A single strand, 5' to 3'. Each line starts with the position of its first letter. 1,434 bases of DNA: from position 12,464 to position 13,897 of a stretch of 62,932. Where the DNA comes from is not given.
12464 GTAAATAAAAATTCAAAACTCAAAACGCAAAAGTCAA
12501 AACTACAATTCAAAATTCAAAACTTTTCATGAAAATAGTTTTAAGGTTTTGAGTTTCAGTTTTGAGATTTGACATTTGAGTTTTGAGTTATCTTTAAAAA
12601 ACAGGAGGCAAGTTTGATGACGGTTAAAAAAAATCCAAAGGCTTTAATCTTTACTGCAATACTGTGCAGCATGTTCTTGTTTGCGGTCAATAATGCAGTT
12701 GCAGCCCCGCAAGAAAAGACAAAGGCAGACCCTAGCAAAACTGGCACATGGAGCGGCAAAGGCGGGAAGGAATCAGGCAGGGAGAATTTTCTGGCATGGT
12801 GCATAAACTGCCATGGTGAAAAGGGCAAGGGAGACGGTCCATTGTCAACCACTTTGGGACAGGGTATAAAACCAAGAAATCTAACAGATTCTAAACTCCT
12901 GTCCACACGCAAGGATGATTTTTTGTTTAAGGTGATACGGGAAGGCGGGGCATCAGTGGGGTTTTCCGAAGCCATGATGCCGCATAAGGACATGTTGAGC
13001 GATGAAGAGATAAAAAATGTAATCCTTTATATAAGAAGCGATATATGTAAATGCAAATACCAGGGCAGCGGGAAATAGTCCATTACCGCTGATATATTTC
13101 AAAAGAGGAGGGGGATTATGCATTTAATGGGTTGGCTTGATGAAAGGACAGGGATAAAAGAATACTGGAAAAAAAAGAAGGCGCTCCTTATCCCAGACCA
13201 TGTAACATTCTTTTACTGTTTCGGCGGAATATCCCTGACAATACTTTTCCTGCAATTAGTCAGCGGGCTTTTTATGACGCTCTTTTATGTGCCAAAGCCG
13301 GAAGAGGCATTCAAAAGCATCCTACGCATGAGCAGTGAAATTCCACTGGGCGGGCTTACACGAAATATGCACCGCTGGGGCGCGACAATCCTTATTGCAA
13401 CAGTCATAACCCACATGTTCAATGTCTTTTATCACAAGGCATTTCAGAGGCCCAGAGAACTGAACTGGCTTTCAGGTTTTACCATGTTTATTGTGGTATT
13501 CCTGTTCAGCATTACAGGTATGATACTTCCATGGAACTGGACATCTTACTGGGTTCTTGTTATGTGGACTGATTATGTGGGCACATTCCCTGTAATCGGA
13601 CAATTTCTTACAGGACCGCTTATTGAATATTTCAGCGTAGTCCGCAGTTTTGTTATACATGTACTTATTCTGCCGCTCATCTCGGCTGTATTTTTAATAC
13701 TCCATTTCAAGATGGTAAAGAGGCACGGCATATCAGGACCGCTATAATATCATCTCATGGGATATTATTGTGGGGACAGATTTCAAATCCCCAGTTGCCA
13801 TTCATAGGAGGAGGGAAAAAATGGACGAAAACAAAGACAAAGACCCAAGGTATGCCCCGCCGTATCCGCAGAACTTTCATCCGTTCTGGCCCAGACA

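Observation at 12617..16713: Rieske-less cytochrome c / b6 / subunit-IV-haem c operon translationally coupled to two 7-bladed beta-propellers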

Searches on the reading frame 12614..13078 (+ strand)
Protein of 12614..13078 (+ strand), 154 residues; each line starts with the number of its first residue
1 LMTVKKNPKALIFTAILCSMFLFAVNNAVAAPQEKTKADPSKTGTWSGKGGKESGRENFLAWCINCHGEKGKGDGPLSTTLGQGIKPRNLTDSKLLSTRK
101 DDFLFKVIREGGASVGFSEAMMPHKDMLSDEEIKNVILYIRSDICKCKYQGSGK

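Call 3: search_protein_families(library=pfam, proteins=[window:12614-13078:+], max_evalue=0.01)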
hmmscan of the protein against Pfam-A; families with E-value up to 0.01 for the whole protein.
window:12614-13078:+ (154 aa): 2 families
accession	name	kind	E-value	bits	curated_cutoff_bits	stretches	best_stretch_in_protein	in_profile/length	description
PF13442.11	Cytochrome_CBB3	-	2.4e-09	37.8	27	1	53-140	4-68/68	Cytochrome C oxidase, cbb3-type, subunit III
PF00034.26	Cytochrom_C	-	1.2e-08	36.6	21.3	1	54-142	3-88/90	Cytochrome c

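Call 4: search_protein_families(library=ncbifam, proteins=[window:12614-13078:+], max_evalue=0.01)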
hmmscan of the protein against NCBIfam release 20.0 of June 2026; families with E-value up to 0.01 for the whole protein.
window:12614-13078:+ (154 aa): 6 families
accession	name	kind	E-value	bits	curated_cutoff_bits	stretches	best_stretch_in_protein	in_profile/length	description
TIGR00782.1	ccoP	equivalog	1.8e-05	24.2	179.95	1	52-142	107-191/285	cytochrome-c oxidase, cbb3-type subunit III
NF033864.1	cytochrome579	equivalog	3e-05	23.8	280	1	60-145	59-141/179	cytochrome 579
NF011054.0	PRK14486.1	equivalog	3e-05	23.7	447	1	54-143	217-290/294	putative bifunctional cbb3-type cytochrome c oxidase subunit II/cytochrome c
NF050122.1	bc1_QcrC_actin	exception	0.0017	17.8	200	1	14-76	9-67/253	cytochrome bc1 complex diheme cytochrome c subunit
TIGR03872.1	cytochrome_MoxG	equivalog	0.0024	18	147.8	1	53-142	45-120/133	cytochrome c(L), periplasmic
NF045773.1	cytochro_C550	exception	0.0036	17.2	125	0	15-77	13-75/118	cytochrome c550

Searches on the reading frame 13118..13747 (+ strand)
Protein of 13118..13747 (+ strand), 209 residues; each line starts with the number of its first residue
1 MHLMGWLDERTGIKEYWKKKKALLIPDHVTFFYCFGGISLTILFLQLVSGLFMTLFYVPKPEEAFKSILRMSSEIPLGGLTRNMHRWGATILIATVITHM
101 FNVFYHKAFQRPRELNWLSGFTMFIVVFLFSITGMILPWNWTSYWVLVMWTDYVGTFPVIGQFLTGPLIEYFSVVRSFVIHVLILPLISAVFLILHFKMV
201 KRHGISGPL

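Call 3: search_protein_families(library=pfam, proteins=[window:13118-13747:+], max_evalue=0.01)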
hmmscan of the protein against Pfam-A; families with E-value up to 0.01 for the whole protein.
window:13118-13747:+ (209 aa): 3 families
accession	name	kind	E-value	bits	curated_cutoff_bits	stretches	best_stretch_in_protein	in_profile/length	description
PF00033.24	Cytochrome_B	-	3.8e-37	128.4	27.2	1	22-203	3-188/189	Cytochrome b/b6/petB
PF13631.11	Cytochrom_B_N_2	-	3.4e-21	76.4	27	1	91-205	2-121/169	Cytochrome b(N-terminal)/b6/petB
PF01292.26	Ni_hydr_CYTB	-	5.3e-06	26.8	30.1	1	37-115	105-173/179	Prokaryotic cytochrome b561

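Call 4: search_protein_families(library=ncbifam, proteins=[window:13118-13747:+], max_evalue=0.01)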
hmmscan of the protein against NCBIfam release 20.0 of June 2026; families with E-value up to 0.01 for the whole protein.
window:13118-13747:+ (209 aa): 4 families
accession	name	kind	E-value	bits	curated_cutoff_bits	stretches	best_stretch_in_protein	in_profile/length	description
NF002990.0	PRK03735.1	subfamily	8.5e-54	182.7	325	1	3-209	5-223/223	cytochrome b6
NF040969.1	cytb_ExtP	equivalog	5.2e-53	179.9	290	1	28-207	20-204/205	selenite/tellurite reduction operon b-type cytochrome ExtP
NF050120.1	bc1_QcrB_actin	exception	6.1e-28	97.9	500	2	63-203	73-218/458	cytochrome bc1 complex cytochrome b subunit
NF041076.1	cyt_b_SoxC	equivalog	2.3e-15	56.5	740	1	32-205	27-200/542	proton pump complex cytochrome B SoxC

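Call 92: search_solved_structures(query=window:13118-13747:+, max_evalue=1e-10, show_alignments=2)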
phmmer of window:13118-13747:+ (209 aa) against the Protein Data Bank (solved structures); distinct sequences matched with E-value up to 1e-10: 51.
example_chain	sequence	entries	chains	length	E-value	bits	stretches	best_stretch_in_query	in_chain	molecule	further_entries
6rqf_I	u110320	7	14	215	3.6e-45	157.8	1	4-209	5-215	Cytochrome b6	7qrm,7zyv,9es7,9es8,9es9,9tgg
1q90_B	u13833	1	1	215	9.4e-45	156.4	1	4-209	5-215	Cytochrome b6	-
1vf5_A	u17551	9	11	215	3.1e-44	154.7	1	4-209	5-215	CYTOCHROME B6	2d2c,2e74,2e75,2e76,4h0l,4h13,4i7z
2zt9_A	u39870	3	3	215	2.6e-43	151.7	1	4-209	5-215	Cytochrome b6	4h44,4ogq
7r0w_I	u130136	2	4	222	1e-41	146.5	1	5-209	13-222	Cytochrome b6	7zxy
6kls_B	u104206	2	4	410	9.9e-31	110.6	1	3-208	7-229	cytochrome b subunit | Cytochrome b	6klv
8smr_I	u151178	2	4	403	9.6e-30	107.3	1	3-206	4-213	Cytochrome b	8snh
7jrg_C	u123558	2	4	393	2.5e-22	83.1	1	26-209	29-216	COB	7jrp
8e73_C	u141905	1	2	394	2.5e-22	83.1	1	26-209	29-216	COB (cyt b)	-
8bel_C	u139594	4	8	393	5.8e-22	81.9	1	26-209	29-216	Cytochrome b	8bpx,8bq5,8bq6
8zno_C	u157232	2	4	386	3.5e-21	79.4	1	26-209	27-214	Cytochrome b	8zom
6nin_A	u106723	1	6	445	1.5e-19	74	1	22-199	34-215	Cytochrome b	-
2qjk_A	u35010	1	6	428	1.6e-19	73.9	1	22-199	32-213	Cytochrome b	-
2qjp_A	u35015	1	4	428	1.6e-19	73.9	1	22-199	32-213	Cytochrome b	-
2fyn_A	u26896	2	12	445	1.8e-19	73.8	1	22-199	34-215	Cytochrome b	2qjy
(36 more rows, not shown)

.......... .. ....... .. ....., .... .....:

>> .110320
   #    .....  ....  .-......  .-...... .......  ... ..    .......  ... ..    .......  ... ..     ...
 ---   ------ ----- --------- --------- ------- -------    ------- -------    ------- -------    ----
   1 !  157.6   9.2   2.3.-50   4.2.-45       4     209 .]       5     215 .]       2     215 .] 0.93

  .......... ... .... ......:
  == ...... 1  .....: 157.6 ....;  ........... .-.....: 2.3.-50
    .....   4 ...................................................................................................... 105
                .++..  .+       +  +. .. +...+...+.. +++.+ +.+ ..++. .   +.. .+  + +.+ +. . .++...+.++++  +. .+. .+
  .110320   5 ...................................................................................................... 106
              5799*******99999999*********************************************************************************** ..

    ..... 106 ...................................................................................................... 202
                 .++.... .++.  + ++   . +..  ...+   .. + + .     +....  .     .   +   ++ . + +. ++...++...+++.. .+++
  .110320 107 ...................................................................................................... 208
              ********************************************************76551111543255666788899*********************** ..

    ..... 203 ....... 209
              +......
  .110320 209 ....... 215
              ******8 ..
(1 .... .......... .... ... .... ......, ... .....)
